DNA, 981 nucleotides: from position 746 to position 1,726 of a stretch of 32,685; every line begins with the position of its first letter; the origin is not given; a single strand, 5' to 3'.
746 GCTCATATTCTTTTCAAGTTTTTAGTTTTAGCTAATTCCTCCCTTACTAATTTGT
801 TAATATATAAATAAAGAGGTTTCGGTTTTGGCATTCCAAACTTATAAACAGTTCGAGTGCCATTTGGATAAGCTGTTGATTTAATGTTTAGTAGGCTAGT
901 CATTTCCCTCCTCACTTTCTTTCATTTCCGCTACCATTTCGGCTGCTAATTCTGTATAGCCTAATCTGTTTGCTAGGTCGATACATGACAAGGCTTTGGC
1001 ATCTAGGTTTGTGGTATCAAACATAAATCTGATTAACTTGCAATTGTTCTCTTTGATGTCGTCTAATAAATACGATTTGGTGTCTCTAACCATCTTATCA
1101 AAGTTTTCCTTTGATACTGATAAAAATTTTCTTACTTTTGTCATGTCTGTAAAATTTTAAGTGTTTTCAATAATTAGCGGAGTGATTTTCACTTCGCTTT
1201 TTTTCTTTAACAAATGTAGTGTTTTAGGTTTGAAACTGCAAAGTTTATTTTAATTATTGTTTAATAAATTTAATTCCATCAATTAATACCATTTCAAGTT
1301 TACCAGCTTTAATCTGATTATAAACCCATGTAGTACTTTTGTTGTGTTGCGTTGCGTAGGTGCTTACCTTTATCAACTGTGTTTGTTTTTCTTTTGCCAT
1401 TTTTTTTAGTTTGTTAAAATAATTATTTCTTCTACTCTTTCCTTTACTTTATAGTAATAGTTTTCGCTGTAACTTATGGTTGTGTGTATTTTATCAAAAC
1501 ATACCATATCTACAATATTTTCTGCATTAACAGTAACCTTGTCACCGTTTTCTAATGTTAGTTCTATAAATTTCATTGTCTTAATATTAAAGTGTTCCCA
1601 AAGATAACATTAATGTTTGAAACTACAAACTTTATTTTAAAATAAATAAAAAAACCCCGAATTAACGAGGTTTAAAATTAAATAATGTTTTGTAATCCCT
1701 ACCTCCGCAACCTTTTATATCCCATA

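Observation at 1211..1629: Four promoters share an invariant 14-nt block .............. on top of the Bacteroidota -33/-7 consensus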

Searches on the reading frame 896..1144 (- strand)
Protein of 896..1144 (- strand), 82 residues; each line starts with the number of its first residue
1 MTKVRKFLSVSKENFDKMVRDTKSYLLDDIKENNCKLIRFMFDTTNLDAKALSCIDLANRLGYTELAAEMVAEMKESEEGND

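Call 53: find_related_loci(query=window:896-1144:-, collection=viral_contigs, flank=2500)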
Query window:896-1144:- (82 aa) in viral_contigs; peptide patterns used: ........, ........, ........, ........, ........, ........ (x = any residue, [..] = any of these).
2 stretches matched a pattern; 2 encode a relative of the query (tblastn E <= 1e-3); 2 distinct loci.
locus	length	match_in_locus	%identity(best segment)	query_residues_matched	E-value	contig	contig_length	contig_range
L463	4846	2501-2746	89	1-82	1e-46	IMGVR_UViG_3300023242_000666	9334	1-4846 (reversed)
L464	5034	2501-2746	85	1-82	6e-44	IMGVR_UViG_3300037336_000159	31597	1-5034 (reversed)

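Call 57: search_protein_families(library=pfam, proteins=[window:896-1144:-], max_evalue=0.01)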
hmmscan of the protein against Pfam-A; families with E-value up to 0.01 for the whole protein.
window:896-1144:- (82 aa): 0 families

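Call 76: search_protein_families(library=phrogs, proteins=[window:896-1144:-], max_evalue=0.01)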
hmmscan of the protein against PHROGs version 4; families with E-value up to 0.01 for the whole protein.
window:896-1144:- (82 aa): 0 families

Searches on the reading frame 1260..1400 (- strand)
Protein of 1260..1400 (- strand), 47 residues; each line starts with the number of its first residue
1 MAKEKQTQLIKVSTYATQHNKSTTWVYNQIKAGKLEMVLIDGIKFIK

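Call 57: search_protein_families(library=pfam, proteins=[window:1260-1400:-], max_evalue=0.01)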
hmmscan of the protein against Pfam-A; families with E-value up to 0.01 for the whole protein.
window:1260-1400:- (47 aa): 0 families

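Call 76: search_protein_families(library=phrogs, proteins=[window:1260-1400:-], max_evalue=0.01)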
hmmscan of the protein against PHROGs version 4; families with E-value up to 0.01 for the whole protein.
window:1260-1400:- (47 aa): 0 families

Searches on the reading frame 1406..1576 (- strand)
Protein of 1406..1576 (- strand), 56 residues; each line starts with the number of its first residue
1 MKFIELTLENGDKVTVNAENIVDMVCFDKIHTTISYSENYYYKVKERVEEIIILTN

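Call 57: search_protein_families(library=pfam, proteins=[window:1406-1576:-], max_evalue=0.01)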
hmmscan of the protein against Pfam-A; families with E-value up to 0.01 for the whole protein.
window:1406-1576:- (56 aa): 1 family
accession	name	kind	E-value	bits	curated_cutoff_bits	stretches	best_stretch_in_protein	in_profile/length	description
PF06289.16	FlbD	-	0.00036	20.5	24.7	1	4-52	2-48/59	Flagellar and Swarming motility proteins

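Call 76: search_protein_families(library=phrogs, proteins=[window:1406-1576:-], max_evalue=0.01)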
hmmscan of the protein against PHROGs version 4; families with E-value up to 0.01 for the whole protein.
window:1406-1576:- (56 aa): 3 families
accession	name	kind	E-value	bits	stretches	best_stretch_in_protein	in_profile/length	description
phrog_7594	-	unknown function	0.0004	21.7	1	5-46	5-47/68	-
phrog_13926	-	unknown function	0.00048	21.3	1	2-52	4-55/70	-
phrog_2349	-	unknown function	0.00064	20.7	1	1-52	4-53/152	-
